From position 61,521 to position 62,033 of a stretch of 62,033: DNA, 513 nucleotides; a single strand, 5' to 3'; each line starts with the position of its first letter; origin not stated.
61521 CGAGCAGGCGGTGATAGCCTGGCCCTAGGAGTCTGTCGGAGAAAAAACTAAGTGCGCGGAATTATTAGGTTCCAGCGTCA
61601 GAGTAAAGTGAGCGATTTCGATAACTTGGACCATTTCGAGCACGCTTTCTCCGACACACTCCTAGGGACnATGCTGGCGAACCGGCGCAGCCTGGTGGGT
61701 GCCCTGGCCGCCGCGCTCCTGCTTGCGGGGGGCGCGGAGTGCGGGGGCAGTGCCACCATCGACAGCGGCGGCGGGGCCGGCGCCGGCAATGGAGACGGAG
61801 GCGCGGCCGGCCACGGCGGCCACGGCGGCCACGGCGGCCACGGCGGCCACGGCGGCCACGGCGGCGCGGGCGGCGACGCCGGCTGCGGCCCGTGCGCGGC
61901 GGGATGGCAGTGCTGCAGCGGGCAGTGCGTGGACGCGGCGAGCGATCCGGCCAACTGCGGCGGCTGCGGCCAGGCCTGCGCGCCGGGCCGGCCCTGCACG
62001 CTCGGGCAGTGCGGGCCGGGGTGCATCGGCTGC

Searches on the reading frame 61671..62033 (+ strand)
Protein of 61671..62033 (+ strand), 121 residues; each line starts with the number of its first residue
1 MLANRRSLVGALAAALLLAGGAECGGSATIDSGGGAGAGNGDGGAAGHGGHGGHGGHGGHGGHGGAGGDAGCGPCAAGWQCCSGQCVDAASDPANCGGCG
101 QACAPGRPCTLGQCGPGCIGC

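Call 46: search_protein_families(library=pfam, proteins=[window:61671-62033:+], max_evalue=0.01)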
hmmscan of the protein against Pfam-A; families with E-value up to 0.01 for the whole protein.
window:61671-62033:+ (121 aa): 1 family
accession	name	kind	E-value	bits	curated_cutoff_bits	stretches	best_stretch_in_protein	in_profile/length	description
PF04885.19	Stig1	-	9e-08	32.9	24.1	1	74-115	42-83/85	Stigma-specific STIG1-like protein family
